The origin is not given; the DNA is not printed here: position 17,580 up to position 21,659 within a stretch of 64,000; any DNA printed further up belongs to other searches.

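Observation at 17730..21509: Metallophosphoesterase-NACHT-tetrapeptide-repeat fusion: candidate new NLR-like (Avs/bNACHT-type) defence gene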

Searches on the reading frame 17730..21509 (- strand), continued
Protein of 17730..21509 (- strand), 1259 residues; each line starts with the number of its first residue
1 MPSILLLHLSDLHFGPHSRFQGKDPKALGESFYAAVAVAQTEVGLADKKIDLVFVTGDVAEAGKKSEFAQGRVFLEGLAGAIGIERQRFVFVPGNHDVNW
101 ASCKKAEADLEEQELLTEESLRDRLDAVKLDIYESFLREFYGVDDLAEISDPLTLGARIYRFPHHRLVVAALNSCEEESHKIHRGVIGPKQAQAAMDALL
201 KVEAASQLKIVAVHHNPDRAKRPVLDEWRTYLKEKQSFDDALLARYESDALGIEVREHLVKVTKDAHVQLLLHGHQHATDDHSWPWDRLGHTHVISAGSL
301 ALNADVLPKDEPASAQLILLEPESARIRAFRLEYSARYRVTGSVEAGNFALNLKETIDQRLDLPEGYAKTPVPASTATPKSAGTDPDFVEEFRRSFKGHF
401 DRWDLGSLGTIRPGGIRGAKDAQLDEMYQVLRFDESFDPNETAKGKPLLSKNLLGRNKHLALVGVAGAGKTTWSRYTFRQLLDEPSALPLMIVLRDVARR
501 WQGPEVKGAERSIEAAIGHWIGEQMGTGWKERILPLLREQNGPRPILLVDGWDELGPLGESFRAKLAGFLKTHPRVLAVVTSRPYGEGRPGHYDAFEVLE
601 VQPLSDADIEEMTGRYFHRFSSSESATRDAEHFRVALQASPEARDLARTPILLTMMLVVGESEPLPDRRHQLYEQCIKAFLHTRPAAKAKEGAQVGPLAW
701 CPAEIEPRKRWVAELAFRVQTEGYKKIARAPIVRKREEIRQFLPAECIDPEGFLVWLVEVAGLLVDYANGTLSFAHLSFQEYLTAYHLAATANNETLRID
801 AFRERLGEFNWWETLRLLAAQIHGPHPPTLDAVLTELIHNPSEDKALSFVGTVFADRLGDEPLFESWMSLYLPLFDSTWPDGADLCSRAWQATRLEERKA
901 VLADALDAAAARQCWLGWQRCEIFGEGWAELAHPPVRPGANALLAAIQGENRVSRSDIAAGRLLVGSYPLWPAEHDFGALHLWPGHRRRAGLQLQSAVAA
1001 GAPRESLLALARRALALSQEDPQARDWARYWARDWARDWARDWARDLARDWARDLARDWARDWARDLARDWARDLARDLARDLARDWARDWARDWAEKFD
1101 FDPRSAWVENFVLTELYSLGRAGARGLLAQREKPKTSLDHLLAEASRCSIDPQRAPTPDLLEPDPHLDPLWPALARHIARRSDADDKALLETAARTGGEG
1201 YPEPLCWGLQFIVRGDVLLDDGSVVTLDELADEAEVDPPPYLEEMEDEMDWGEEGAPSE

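Call 28: find_related_loci(query=A1, collection=genome_contigs, flank=10000)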
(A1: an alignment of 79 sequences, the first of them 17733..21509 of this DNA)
Query A1 (1259 aa) in genome_contigs; peptide patterns used: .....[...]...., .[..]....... (x = any residue, [..] = any of these).
597 stretches matched a pattern (row limit reached: there are more); 325 encode a relative of the query (tblastn E <= 1e-3); the best 80 are kept; 77 distinct loci.
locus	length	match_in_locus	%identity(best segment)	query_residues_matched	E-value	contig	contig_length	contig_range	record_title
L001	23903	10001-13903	63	1-1254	0e+0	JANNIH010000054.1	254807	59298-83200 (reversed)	MAG: Holophagales bacterium isolate SOY_6_C_metabat_145 SOY_6_C_k141_1442544, whole genome shotgun sequence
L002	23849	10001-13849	47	3-1255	0e+0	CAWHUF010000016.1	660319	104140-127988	MAG: uncultured Acidobacteriota bacterium isolate MFD03066.bin.1.255 genome assembly, contig: contig_7228, whole genome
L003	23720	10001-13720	44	4-1215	0e+0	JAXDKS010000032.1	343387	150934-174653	MAG: Acidobacteriota bacterium isolate BP_60 scaffold_38614, whole genome shotgun sequence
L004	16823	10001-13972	42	4-1254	0e+0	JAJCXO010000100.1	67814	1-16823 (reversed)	MAG: Acidobacteriota bacterium isolate OFTM223 OFTM223_99, whole genome shotgun sequence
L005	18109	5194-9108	41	4-1243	0e+0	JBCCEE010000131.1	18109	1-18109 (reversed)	MAG: Acidobacteriota bacterium isolate P01_B01_bin.10 k141_119239_length_18109_cov_25.0899, whole genome shotgun sequenc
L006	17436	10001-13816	42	4-1250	0e+0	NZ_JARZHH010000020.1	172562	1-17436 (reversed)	Polyangium sp. 6x1 NODE_20_length_172562_cov_21.595732, whole genome shotgun sequence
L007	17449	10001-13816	42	4-1250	0e+0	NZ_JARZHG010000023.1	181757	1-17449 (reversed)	Polyangium sp. y55x31 NODE_23_length_181757_cov_16.871101, whole genome shotgun sequence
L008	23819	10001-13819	42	4-1250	0e+0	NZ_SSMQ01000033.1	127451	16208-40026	Polyangium fumosum strain DSM 14668 Scaffold33_1, whole genome shotgun sequence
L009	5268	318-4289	38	4-1254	0e+0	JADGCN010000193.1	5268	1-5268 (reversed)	MAG: Magnetococcales bacterium isolate nWRX3bin12 nWRX3_bin12_NODE_193_length_5268_cov_9.516401, whole genome shotgun se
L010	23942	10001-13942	39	4-1254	0e+0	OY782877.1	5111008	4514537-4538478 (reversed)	MAG: Candidatus Hydrogenedentes bacterium isolate 28e603e2-5466-4732-bb1a-a7370d5bccbd genome assembly, chromosome: 1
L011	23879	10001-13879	40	4-1250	0e+0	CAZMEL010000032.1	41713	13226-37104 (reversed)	MAG TPA_asm: uncultured Thermoanaerobaculia bacterium isolate binchicken_co237_100 genome assembly, contig: NODE_503_len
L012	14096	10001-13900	36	4-1257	0e+0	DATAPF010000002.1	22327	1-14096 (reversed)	MAG TPA_asm: Kofleriaceae bacterium isolate SMAG_U5434 k141_3656544, whole genome shotgun sequence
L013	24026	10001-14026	36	4-1253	0e+0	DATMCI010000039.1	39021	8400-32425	MAG TPA_asm: Kofleriaceae bacterium isolate SMAG_U13378 k141_432023, whole genome shotgun sequence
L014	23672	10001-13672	38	6-1151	0e+0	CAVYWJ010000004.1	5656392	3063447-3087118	MAG: uncultured delta proteobacterium isolate MFD01275.bin.1.74 genome assembly, contig: contig_5196, whole genome shotg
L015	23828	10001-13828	35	6-1250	0e+0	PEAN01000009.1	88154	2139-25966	MAG: Magnetococcales bacterium DCbin4 scaffold30, whole genome shotgun sequence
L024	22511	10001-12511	41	374-1254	5e-168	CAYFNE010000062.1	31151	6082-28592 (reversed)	MAG TPA_asm: uncultured Magnetococcales bacterium isolate ERP019367_co2_107 genome assembly, contig: NODE_1153_length_31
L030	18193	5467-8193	38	366-1251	1e-145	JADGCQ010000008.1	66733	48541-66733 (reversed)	MAG: Magnetococcales bacterium isolate nWRX3bin6 nWRX3_bin6_NODE_8_length_66733_cov_351.643931, whole genome shotgun seq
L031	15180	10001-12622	38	388-1250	2e-141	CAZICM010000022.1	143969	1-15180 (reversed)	MAG TPA_asm: uncultured Polyangiaceae bacterium isolate binchicken_co16_258 genome assembly, contig: NODE_160_length_143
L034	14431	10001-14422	36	373-1250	1e-127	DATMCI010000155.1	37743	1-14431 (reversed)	MAG TPA_asm: Kofleriaceae bacterium isolate SMAG_U13378 k141_1198061, whole genome shotgun sequence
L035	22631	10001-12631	35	386-1250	5e-125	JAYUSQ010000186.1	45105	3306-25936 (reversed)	MAG: Acidobacteriota bacterium isolate GL117_UP_metabat_70 GL117_UP_metabat_70_185, whole genome shotgun sequence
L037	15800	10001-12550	35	387-1249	7e-115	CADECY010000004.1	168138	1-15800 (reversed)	MAG: uncultured Acidobacteria bacterium isolate Acidobacteria sp. RBC020 genome assembly, contig: MAG020_4, whole genome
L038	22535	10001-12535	39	384-1248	5e-154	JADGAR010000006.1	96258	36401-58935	MAG: Magnetococcales bacterium isolate nNGHbin2 nNGH_bin2_NODE_6_length_96258_cov_10.890055, whole genome shotgun sequen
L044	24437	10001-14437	51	4-349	7e-90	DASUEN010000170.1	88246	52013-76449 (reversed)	MAG TPA_asm: Thermoanaerobaculia bacterium isolate SMAG_U1354 k141_945790, whole genome shotgun sequence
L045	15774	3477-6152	44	4-830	4e-79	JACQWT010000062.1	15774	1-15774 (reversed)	MAG: Deltaproteobacteria bacterium isolate NC_groundwater_1496_Pr4_B-0.1um_72_3 SR1-18-B1_scaffold_19167, whole genome s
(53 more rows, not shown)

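Call 31: find_encoding_contigs(protein=P0001, flank=10000, max_places=2)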
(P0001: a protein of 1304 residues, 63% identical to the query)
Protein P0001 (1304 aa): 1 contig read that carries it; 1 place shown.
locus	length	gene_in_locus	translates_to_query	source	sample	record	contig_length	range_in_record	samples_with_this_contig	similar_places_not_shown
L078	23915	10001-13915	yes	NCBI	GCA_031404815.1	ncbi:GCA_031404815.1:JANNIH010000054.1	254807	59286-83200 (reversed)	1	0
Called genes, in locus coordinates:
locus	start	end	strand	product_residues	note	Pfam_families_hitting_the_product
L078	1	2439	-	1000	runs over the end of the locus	PF01636:APH, PF00202:Aminotran_3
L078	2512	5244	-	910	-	-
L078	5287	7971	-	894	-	-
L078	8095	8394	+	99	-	-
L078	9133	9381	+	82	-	PF19891:DUF6364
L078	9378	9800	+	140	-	PF01850:PIN, PF13470:PIN_3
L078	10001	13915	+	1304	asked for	PF00149:Metallophos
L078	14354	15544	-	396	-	PF00206:Lyase_1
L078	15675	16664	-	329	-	PF01546:Peptidase_M20, PF07687:M20_dimer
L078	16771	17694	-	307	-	PF00696:AA_kinase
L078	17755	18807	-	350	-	PF02729:OTCace_N, PF00185:OTCace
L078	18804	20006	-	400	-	PF00202:Aminotran_3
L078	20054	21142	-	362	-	PF01118:Semialdhyde_dh, PF22698:Semialdhyde_dhC_1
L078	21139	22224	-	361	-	-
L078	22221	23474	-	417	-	PF00764:Arginosuc_synth, PF20979:Arginosuc_syn_C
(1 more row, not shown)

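Call 32: find_encoding_contigs(protein=P0013, flank=10000, max_places=2)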
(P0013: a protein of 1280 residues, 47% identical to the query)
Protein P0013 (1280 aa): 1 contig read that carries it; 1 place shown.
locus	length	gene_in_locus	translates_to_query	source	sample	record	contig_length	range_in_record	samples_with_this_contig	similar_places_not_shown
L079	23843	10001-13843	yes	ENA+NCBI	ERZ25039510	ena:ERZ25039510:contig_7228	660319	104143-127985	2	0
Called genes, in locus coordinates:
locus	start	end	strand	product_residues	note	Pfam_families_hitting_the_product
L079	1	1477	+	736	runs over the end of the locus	-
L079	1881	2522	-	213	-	-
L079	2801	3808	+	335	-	-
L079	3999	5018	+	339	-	PF10672:Methyltrans_SAM, PF03602:Cons_hypoth95 (weak)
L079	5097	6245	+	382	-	PF00089:Trypsin, PF13365:Trypsin_2, PF00595:PDZ (weak), PF13180:PDZ_2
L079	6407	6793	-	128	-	PF02311:AraC_binding, PF07883:Cupin_2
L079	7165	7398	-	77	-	PF04255:DUF433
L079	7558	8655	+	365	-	PF02636:Methyltransf_28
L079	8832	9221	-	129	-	-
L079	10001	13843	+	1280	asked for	PF00149:Metallophos, PF05729:NACHT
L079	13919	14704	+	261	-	-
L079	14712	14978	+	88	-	-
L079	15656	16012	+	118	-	PF00507:Oxidored_q4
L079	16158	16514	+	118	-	PF01058:Oxidored_q6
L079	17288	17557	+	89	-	-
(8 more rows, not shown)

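Call 34: find_encoding_contigs(protein=P0028, flank=10000, max_places=2)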
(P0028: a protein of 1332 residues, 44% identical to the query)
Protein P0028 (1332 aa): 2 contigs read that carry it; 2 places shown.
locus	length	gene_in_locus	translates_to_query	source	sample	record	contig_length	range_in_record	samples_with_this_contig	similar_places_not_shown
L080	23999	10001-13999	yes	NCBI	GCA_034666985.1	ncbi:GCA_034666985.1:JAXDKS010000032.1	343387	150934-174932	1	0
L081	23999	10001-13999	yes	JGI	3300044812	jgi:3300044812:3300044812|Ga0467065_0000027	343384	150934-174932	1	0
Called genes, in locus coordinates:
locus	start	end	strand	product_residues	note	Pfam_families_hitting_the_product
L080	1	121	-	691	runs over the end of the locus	PF00528:BPD_transp_1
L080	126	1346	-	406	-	PF01547:SBP_bac_1, PF13416:SBP_bac_8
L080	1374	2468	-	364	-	PF00005:ABC_tran, PF17912:OB_MalK, PF08402:TOBE_2 (weak)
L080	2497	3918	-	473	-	PF00128:Alpha-amylase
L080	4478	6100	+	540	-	-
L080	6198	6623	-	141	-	-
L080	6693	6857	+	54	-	-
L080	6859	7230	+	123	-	PF02604:PhdYeFM_antitox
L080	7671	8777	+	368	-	PF02636:Methyltransf_28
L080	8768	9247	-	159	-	-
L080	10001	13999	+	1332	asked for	PF00149:Metallophos, PF05729:NACHT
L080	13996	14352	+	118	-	PF00507:Oxidored_q4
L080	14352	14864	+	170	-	PF01058:Oxidored_q6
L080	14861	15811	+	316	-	-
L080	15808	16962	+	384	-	PF00346:Complex1_49kDa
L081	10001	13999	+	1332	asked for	PF00149:Metallophos, PF05729:NACHT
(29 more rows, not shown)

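Call 35: find_encoding_contigs(protein=P0031, flank=10000, max_places=2)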
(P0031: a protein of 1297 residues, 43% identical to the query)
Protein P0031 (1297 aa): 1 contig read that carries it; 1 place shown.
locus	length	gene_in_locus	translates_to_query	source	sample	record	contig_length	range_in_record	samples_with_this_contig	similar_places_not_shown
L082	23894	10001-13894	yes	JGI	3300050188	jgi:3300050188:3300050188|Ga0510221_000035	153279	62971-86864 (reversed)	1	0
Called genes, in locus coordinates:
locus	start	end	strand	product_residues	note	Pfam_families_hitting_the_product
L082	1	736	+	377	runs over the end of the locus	PF02463:SMC_N, PF13175:AAA_15 (weak), PF13476:AAA_23, PF13175:AAA_15, PF13304:AAA_21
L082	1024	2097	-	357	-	PF08545:ACP_syn_III, PF08541:ACP_syn_III_C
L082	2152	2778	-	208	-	PF20094:GWxTD_dom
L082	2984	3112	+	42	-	PF10262:Rdx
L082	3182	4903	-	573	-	PF09820:AAA-ATPase_like, PF08011:PDDEXK_9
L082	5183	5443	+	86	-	-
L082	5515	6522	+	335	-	-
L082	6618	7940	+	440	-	PF02040:ArsB, PF03600:CitMHS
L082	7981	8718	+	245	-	-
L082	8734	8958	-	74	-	-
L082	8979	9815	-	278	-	-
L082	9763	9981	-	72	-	-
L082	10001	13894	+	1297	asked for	PF00149:Metallophos, PF05729:NACHT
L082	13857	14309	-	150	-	-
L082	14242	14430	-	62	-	-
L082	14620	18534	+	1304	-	PF00149:Metallophos, PF05729:NACHT (weak)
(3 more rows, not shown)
